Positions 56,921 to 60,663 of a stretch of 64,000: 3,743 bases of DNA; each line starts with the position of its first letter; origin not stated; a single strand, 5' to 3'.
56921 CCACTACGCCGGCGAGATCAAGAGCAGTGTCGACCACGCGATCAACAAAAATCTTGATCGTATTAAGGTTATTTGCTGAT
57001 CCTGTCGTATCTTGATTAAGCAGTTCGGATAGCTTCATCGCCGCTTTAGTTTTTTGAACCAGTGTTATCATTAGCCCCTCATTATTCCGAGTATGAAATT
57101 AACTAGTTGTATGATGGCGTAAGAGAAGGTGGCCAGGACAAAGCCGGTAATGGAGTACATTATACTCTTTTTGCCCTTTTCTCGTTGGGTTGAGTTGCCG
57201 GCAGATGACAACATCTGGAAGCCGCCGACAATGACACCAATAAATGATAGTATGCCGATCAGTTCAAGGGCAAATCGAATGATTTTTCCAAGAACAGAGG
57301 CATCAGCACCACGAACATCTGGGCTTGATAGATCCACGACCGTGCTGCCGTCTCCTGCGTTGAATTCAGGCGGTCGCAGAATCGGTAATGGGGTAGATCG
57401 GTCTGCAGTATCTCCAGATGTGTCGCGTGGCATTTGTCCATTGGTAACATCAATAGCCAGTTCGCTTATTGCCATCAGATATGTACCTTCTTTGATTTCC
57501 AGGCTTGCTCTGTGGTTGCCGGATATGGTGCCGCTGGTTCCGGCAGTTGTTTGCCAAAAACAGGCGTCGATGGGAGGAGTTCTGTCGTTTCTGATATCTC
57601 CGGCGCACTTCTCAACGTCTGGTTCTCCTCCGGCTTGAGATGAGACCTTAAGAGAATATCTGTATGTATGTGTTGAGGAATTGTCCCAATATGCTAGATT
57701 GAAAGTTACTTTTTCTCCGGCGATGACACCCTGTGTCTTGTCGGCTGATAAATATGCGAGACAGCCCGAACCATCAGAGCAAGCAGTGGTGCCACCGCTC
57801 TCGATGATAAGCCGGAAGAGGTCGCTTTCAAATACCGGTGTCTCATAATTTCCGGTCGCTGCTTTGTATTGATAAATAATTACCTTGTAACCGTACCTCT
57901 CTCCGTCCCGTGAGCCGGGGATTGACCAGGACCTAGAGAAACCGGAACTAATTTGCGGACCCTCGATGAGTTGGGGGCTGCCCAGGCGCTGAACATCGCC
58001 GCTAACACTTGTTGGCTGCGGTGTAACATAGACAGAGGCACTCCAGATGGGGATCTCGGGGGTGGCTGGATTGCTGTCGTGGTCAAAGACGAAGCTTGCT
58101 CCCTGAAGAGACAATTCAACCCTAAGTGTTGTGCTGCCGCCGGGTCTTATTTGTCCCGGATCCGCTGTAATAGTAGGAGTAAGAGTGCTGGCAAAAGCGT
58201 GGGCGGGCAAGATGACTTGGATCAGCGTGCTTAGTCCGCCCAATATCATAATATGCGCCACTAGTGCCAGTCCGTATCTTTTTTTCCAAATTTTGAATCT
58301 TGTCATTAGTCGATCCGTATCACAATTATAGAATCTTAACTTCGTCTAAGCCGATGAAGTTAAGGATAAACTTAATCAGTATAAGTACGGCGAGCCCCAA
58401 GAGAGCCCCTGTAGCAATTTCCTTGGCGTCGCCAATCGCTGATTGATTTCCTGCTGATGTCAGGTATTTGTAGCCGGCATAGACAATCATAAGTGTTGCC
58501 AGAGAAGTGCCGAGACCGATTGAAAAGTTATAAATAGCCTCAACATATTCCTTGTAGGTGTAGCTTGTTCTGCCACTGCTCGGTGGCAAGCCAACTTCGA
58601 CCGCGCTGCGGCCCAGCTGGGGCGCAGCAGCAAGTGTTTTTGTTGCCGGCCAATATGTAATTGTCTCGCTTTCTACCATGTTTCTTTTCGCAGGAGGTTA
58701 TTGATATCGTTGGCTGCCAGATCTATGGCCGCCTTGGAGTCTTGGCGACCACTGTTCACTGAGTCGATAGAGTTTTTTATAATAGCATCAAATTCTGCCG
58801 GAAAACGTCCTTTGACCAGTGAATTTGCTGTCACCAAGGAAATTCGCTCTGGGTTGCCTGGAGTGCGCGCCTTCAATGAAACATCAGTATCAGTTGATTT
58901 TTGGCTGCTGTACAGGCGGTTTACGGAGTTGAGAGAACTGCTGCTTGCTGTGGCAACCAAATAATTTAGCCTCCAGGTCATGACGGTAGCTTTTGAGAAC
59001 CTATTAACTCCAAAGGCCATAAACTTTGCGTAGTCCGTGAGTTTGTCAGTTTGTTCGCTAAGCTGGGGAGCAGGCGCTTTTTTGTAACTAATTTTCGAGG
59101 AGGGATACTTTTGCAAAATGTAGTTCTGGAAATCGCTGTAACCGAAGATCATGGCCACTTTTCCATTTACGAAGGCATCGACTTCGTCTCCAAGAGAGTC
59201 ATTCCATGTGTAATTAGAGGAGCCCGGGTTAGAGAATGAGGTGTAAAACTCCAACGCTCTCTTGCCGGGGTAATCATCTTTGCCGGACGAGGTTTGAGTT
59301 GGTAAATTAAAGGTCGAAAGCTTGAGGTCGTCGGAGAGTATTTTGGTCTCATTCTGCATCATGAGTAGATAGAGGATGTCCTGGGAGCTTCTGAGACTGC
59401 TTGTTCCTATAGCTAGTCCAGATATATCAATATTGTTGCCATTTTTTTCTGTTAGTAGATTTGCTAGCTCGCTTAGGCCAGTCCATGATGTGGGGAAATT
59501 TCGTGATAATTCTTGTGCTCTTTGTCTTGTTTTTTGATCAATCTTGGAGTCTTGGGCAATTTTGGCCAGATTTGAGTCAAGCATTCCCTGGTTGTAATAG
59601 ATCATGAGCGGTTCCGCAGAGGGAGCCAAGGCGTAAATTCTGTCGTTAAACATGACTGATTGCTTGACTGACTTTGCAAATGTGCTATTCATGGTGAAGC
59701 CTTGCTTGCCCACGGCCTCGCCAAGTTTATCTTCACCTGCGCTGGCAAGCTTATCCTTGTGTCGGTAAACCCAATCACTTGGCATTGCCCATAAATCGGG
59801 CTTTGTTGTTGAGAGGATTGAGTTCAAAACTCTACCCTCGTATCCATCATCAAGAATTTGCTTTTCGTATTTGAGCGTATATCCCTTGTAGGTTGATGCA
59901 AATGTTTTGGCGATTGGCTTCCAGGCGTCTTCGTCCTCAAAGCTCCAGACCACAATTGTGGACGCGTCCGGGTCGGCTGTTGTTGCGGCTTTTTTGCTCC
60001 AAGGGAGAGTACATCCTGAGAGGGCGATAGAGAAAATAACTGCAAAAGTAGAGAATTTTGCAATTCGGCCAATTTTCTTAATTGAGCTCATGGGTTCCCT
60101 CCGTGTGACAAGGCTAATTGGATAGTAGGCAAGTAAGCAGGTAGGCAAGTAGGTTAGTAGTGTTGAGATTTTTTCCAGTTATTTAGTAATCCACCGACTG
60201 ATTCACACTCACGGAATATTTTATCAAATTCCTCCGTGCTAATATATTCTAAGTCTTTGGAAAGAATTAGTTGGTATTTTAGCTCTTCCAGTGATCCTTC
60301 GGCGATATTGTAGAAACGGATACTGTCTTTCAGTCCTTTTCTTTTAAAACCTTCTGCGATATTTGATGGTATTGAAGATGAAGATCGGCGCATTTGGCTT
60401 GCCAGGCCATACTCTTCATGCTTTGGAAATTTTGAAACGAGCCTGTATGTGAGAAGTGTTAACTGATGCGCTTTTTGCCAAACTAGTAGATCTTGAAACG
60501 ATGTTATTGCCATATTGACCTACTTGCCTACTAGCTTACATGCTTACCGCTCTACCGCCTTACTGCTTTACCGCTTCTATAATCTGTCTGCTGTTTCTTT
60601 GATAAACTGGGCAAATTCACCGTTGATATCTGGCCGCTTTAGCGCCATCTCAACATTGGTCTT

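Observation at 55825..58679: Cluster of five paralogous pilin-like proteins, including one with a 300-aa extracellular head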

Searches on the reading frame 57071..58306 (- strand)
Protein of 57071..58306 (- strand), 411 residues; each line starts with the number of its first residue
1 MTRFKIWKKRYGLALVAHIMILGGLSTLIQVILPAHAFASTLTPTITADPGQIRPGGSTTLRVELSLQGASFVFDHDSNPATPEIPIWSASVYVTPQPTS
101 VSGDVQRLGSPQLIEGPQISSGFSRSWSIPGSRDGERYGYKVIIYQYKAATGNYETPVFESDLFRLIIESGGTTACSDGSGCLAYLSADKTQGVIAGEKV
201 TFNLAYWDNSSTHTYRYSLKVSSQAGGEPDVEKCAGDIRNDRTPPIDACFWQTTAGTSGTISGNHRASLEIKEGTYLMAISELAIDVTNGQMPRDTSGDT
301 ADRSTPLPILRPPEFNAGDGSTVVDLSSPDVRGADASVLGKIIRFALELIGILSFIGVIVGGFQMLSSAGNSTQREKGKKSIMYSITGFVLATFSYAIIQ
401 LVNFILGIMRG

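Call 3: search_protein_families(library=pfam, proteins=[window:57071-58306:-], max_evalue=1)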
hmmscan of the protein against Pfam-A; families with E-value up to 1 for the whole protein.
window:57071-58306:- (411 aa): 1 family
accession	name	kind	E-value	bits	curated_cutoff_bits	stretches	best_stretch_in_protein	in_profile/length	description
PF18895.5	T4SS_pilin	-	8.7e-07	29.4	26.6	1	342-400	12-69/71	Type IV secretion system pilin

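Call 10: find_homologous_proteins(query=window:57071-58306:-)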
Query window:57071-58306:- (411 aa): 2 proteins with E <= 0.001 among 7438 candidates.
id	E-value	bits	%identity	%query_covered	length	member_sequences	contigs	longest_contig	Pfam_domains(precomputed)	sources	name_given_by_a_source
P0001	6.4e-272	920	100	100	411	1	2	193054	PF18895.6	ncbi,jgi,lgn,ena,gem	ncbi:MAG: pilin [Patescibacteria group bacterium]|jgi:hypothetical protein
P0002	5.5e-6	44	35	15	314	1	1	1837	PF18895.6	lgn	-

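Call 12: find_encoding_contigs(protein=P0001, flank=10000, max_places=4)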
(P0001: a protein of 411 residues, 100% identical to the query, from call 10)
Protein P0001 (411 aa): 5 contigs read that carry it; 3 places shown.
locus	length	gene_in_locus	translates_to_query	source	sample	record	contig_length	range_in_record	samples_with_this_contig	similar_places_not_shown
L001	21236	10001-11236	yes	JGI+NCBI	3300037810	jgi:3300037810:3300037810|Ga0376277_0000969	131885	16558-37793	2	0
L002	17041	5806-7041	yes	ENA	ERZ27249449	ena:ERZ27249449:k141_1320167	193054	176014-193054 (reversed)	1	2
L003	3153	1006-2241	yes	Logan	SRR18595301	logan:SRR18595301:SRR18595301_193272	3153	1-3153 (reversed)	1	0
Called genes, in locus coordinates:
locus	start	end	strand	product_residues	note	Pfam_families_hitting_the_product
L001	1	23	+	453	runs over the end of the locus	PF02558:ApbA (faint), PF02737:3HCDH_N (faint), PF03721:UDPG_MGDP_dh_N, PF03807:F420_oxidored (faint), PF00984:UDPG_MGDP_dh, PF03720:UDPG_MGDP_dh_C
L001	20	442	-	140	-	PF04138:GtrA_DPMS_TM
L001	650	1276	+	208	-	PF02604:PhdYeFM_antitox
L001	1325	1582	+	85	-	PF12838:Fer4_7 (faint), PF00037:Fer4 (faint), PF12837:Fer4_6 (faint), PF13459:Fer4_15, PF13370:Fer4_13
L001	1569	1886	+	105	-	PF01883:FeS_assembly_P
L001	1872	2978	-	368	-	PF00890:FAD_binding_2, PF01266:DAO (weak), PF01494:FAD_binding_3, PF03486:HI0933_like, PF04820:Trp_halogenase (faint), PF07992:Pyr_redox_2, PF13450:NAD_binding_8 (weak)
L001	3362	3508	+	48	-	-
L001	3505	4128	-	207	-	PF00081:Sod_Fe_N, PF02777:Sod_Fe_C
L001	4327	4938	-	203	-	PF00578:AhpC-TSA, PF08534:Redoxin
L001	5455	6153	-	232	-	PF18912:DZR_2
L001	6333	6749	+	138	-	PF00011:HSP20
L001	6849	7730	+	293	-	PF00483:NTP_transferase, PF12804:NTP_transf_3 (weak)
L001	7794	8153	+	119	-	PF05635:23S_rRNA_IVP, PF22296:bAvd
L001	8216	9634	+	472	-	-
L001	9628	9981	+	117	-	PF18895:T4SS_pilin (weak)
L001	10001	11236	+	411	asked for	PF18895:T4SS_pilin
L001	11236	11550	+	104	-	PF18895:T4SS_pilin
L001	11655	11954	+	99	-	PF18895:T4SS_pilin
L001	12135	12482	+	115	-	PF18895:T4SS_pilin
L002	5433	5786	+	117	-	PF18895:T4SS_pilin (weak)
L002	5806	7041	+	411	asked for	PF18895:T4SS_pilin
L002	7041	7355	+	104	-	PF18895:T4SS_pilin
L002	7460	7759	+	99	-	PF18895:T4SS_pilin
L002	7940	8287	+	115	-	PF18895:T4SS_pilin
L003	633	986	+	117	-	PF18895:T4SS_pilin (weak)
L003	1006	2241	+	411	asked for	PF18895:T4SS_pilin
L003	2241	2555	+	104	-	PF18895:T4SS_pilin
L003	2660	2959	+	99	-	PF18895:T4SS_pilin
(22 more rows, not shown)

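Call 35: predict_structure(alignment_id=A2)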
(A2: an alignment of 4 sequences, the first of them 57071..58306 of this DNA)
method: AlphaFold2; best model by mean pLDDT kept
length: 411 residues; sequences in the alignment: 4
mean_pLDDT: 59.0   pTM: 0.43
mean pLDDT of the five models: 59.0, 57.4, 56.5, 56.4, 55.3
residues with pLDDT >= 90: 3; 70-90: 126; 50-70: 162; < 50: 120
segments of 3 or more residues with pLDDT < 50: 3-5, 7-9, 11-13, 20-41, 68-82, 100-103, 178-180, 257-259, 292-341, 406-411
pLDDT, mean of each block of 10 residues (from residue 1): 48 49 37 34 54 59 54 38 60 64 63 63 66 58 71 66 55 51 69 75 75 81 76 86 61 65 77 74 72 40 30 29 28 39 61 71 68 71 72 63 48 34
secondary structure, 60 per line:
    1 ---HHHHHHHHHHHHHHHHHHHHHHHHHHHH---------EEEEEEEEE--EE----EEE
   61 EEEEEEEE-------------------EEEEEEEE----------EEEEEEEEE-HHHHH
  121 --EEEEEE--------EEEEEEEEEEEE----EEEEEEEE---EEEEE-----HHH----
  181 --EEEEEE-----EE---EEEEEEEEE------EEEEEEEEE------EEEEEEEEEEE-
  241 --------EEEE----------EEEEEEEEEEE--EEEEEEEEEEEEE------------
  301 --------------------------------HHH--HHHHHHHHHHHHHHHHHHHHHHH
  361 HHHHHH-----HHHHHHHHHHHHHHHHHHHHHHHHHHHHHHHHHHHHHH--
elements in order: H4-31 E41-49 E58-68 E88-95 E106-114 H116-120 E123-128 E137-148 E153-160 E164-168 E183-188 E199-207 E214-222 E229-239 E249-252 E263-273 E276-288 H338-366 H372-409

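Call 39: fold_search(model_id=the predicted structure, library=pdb)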
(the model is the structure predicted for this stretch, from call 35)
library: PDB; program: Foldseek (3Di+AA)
matches with E <= 10: 1576; with E <= 0.001: 185
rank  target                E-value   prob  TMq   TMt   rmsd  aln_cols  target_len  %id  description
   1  5gni_B                2.2e-07  1.00  0.18  0.32  17.9       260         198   13  The crystal structure of PECAM-1 IgL1-2 trans-homophilic dimer (released 2016-12-21)
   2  4kkq_B                9.5e-07  1.00  0.28  0.41   8.8       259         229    8  Crystal structure of Vibrio cholerae RbmA (crystal form 1) (released 2013-05-22)
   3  7zgj_A                1.2e-06  1.00  0.21  0.14  15.4       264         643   11  Trypanosoma brucei gambiense ISG65 in complex with human complement component C3 (released 2023-04-05)
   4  4be5_A                1.6e-06  1.00  0.28  0.43   8.7       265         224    8  V. cholera biofilm scaffolding protein RbmA (released 2013-12-18)
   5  4kkq_A                1.8e-06  1.00  0.30  0.45   8.3       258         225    7  Crystal structure of Vibrio cholerae RbmA (crystal form 1) (released 2013-05-22)
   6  9b4h_A                1.9e-06  1.00  0.21  0.05  17.2       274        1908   15  Chlamydomonas reinhardtii mastigoneme filament (released 2024-04-10)
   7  4be6_A                3.1e-06  1.00  0.30  0.45   8.5       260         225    8  V. cholera biofilm scaffolding protein RbmA (released 2013-12-18)
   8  8wa2_C                3.1e-06  1.00  0.21  0.07  16.7       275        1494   16  cryo-EM structure of native mastigonemes isolated from Chlamydomonas reinhardtii at 3.0 angstrom resolution (released 2024-04-10)
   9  8wa2_A                3.3e-06  1.00  0.22  0.05  18.0       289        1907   14  cryo-EM structure of native mastigonemes isolated from Chlamydomonas reinhardtii at 3.0 angstrom resolution (released 2024-04-10)
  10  1ggt_B                6.0e-06  1.00  0.21  0.14  12.5       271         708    9  THREE-DIMENSIONAL STRUCTURE OF A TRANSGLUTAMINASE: HUMAN BLOOD COAGULATION FACTOR XIII (released 1995-07-31)
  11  5g50_B                6.4e-06  1.00  0.30  0.46   8.8       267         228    7  Vibrio cholerae scaffolding protein RbmA in complex with magnesium. (released 2017-11-29)
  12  7ad6_B                8.0e-06  1.00  0.22  0.16  10.8       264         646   12  Crystal structure of human complement C5 in complex with the K92 bovine knob domain peptide. (released 2021-03-10)
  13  7y6e_D                9.4e-06  1.00  0.19  0.33  11.3       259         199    9  Crystal structure of sDscam FNIII23 domains, isoform Beta2v6 (released 2023-05-24)
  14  4kkr_A                1.0e-05  1.00  0.29  0.45   8.5       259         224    8  Crystal structure of Vibrio cholerae RbmA (crystal form 3) (released 2013-05-22)
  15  8cmt_A                1.0e-05  1.00  0.20  0.13  13.2       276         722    9  Structure of the plasma coagulation Factor XIII A2B2 heterotetrameric complex. (released 2024-09-11)
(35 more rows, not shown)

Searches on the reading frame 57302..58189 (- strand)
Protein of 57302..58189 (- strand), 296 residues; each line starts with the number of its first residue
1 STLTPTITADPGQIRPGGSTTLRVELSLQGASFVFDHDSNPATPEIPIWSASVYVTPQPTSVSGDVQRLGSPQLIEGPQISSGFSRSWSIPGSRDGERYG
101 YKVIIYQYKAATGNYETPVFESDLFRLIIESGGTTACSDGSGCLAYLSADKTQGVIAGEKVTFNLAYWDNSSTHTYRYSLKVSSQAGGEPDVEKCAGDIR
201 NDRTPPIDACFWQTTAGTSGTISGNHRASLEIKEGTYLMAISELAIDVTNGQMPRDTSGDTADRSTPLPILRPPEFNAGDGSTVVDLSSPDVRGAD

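Call 22: search_protein_representatives(protein=window:57302-58189:-)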
Query: 296 residues. Proteins with E-value up to 0.001 (for the whole library): 5; up to 1e-10: 4; up to 1e-30: 1. The best 5 are listed.
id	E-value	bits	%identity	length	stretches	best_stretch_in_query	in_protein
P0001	2.0e-195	664.2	100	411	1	1-296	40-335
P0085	3.0e-29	118.7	37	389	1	7-286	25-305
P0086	3.0e-13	66.2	36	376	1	8-231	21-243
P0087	4.1e-11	59.2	32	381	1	4-260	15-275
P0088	4.9e-04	35.9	26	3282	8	100-165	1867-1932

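Call 27: find_encoding_contigs(protein=P0085, flank=8000, max_places=3)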
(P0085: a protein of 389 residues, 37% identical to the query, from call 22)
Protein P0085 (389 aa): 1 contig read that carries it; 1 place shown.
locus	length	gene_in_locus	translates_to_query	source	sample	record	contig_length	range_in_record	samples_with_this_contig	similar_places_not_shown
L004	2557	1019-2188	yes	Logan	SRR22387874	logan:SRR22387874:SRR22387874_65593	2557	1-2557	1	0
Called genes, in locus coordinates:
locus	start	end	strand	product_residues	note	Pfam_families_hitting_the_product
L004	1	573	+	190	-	?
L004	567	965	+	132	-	PF18895:T4SS_pilin (weak)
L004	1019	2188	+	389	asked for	PF18895:T4SS_pilin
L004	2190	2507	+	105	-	PF18895:T4SS_pilin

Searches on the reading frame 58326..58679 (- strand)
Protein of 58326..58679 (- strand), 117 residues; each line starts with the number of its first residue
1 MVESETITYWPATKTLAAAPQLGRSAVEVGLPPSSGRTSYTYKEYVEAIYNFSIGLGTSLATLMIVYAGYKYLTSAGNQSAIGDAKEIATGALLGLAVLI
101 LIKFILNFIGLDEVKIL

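Call 3: search_protein_families(library=pfam, proteins=[window:58326-58679:-], max_evalue=1)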
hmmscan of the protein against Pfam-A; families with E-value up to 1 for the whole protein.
window:58326-58679:- (117 aa): 2 families
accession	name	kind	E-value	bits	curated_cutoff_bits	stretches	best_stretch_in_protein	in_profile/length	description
PF18895.5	T4SS_pilin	-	2.4e-07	31.2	26.6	1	48-109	11-71/71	Type IV secretion system pilin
PF23858.1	DUF7220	-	0.067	14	28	1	46-83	9-46/70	Family of unknown function (DUF7220)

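Call 78: find_related_loci(query=A5, collection=metagenome_contigs, flank=8000)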
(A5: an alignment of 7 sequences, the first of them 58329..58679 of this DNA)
Query A5 (117 aa) in metagenome_contigs; peptide patterns used: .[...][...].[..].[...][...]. (x = any residue, [..] = any of these).
599 stretches matched a pattern (row limit reached: there are more); 348 encode a relative of the query (tblastn E <= 1e-3); the best 80 are kept; 80 distinct loci.
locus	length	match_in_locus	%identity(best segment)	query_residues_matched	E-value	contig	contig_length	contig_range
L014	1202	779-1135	48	1-114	3e-29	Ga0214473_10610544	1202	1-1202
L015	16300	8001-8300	50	9-114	3e-27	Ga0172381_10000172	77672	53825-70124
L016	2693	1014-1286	54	26-115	2e-26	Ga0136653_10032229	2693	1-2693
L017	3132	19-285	48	26-113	7e-22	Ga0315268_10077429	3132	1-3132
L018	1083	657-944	44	20-116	9e-22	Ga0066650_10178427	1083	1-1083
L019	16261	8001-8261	50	26-112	3e-21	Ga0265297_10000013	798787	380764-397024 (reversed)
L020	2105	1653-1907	48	27-112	6e-20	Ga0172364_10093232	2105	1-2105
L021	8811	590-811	51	39-112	9e-20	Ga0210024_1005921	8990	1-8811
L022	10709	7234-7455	51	39-112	8e-20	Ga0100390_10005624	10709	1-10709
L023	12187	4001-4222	51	39-112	9e-20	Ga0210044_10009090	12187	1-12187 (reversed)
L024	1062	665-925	48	27-112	1e-19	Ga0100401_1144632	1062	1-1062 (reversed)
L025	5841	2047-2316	46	24-112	4e-19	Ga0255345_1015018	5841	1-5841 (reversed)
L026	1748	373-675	42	12-112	4e-19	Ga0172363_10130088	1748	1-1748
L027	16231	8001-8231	51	23-97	4e-19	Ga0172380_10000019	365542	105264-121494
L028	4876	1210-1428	51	40-112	1e-18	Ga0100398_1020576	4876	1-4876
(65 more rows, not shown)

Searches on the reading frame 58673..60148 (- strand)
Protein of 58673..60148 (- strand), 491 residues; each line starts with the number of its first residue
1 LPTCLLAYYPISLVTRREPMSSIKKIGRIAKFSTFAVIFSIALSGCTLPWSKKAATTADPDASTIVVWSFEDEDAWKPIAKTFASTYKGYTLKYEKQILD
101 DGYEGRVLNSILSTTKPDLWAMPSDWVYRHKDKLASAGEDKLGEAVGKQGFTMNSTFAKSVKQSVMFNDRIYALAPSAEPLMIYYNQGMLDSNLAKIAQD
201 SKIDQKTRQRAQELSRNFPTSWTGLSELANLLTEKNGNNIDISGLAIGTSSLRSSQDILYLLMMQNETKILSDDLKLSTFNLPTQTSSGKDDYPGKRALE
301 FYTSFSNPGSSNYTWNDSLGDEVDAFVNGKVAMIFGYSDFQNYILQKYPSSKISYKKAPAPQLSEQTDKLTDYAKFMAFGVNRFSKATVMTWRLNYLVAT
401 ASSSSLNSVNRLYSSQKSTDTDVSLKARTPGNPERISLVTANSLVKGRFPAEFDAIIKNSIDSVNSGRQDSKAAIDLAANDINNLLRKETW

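Call 3: search_protein_families(library=pfam, proteins=[window:58673-60148:-], max_evalue=1)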
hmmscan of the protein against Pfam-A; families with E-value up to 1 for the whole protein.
window:58673-60148:- (491 aa): 0 families

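Call 54: search_solved_structures(query=window:58673-60148:-, max_evalue=1)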
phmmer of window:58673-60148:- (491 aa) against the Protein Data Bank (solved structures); distinct sequences matched with E-value up to 1: 2.
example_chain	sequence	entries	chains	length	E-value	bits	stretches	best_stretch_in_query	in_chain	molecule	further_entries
5tu0_A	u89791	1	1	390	0.01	17.8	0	155-204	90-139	Lmo2125 protein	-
1eu8_A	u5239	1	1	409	0.012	17.6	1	74-192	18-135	TREHALOSE/MALTOSE BINDING PROTEIN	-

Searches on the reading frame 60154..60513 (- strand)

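Call 8: search_protein_families(library=pfam, proteins=[window:60154-60513:-], max_evalue=0.001)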
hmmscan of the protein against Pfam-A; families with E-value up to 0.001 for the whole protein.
window:60154-60513:- (119 aa): 2 families
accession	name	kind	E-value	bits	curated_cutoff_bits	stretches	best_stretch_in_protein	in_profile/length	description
PF05635.17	23S_rRNA_IVP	-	2.4e-40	137.5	33.8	1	7-111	1-105/106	23S rRNA-intervening sequence protein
PF22296.2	bAvd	-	9e-09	36.2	40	1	10-116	2-106/107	bAvd-like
